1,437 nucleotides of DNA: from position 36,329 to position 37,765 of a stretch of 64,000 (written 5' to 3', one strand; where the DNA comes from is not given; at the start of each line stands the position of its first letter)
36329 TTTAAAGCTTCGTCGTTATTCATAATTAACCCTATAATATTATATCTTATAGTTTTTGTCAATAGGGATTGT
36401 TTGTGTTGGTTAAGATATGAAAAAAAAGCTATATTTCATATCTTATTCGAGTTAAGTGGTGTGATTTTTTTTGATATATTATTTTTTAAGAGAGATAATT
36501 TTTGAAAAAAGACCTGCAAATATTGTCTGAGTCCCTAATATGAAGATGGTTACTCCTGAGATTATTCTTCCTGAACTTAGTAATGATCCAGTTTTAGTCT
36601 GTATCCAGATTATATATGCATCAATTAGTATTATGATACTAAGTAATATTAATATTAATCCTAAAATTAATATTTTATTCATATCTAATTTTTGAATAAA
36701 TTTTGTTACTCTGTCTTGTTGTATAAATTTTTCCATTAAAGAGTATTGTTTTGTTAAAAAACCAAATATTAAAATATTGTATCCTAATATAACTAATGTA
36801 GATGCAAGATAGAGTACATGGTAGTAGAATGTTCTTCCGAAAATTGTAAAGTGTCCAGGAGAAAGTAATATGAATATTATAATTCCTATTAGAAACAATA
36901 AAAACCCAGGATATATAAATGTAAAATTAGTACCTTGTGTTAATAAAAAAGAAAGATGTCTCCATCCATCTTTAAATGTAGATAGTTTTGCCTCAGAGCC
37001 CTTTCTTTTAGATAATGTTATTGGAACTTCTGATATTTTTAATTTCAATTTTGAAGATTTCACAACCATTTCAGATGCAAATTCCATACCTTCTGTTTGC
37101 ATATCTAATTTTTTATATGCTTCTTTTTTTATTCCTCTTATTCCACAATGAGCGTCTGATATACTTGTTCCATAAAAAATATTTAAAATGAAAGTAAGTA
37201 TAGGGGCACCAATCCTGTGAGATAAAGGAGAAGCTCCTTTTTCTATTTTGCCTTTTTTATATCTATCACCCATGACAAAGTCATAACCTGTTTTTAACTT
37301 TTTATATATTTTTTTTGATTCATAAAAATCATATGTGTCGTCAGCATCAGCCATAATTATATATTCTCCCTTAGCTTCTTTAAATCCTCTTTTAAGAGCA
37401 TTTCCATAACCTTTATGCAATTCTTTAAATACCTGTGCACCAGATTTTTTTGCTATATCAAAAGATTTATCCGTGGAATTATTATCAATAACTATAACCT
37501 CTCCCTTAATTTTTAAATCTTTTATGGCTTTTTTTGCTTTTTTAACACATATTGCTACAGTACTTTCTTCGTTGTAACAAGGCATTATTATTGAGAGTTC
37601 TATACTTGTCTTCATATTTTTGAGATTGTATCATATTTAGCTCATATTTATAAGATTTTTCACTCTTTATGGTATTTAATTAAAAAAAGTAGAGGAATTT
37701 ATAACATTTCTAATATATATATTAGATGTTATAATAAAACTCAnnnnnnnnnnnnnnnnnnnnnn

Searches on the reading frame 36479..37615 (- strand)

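Call 36: search_protein_families(library=ncbifam, proteins=[window:36479-37615:-], max_evalue=0.00001)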
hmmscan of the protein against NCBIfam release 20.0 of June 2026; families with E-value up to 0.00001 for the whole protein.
window:36479-37615:- (378 aa): 12 families
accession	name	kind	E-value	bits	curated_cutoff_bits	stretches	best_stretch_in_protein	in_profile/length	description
TIGR04182.1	glyco_TIGR04182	equivalog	9.9e-44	149.9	325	1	7-288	2-279/293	S-layer glycoprotein N-glycosyltransferase AglJ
NF041391.1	DPhHxTase_Halo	equivalog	2.2e-26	92.2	375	1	11-218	1-199/213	dolichyl-phosphate hexose transferase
NF058614.1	PPMAGASynPpgS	equivalog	1e-18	67.6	370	1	9-210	4-205/226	polyprenyl-phospho-N-acetylgalactosaminyl synthase PpgS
NF010496.0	PRK13915.1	equivalog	1.7e-13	50.4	262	1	2-92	28-126/307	glucosyl-3-phosphoglycerate synthase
NF007986.1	PRK10714.1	equivalog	1.2e-12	47.4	529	1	6-215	7-214/316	undecaprenyl-phosphate 4-deoxy-4-formamido-L-arabinose transferase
TIGR04283.1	glyco_like_mftF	equivalog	1.6e-12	47.5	182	1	7-95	1-85/221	TIGR04283 family arsenosugar biosynthesis glycosyltransferase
NF007482.0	PRK10073.1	equivalog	4.3e-11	42.4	423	1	2-96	3-99/334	glycosyltransferase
NF047588.1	GlcsyltransPgfSStrep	equivalog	3.3e-10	39.7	500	1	6-126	2-129/308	glycosyltransferase PgfS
NF038302.1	EPS_HpsE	equivalog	1.8e-09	37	300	1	5-93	1-97/307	hormogonium polysaccharide biosynthesis glycosyltransferase HpsE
TIGR03111.1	glyc2_xrt_Gpos1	hypoth_equivalog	9.1e-09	34.6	363.95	1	6-102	50-151/439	TIGR03111 family XrtG-associated glycosyltransferase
TIGR03937.1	PgaC_IcaA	equivalog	3.5e-08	32.8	422.3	1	6-96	46-139/407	poly-beta-1,6-N-acetyl-D-glucosamine synthase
NF047683.1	TeichurnBiosyTuaG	equivalog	2.1e-06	27.6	400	1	4-107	5-108/252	teichuronic acid biosynthesis protein TuaG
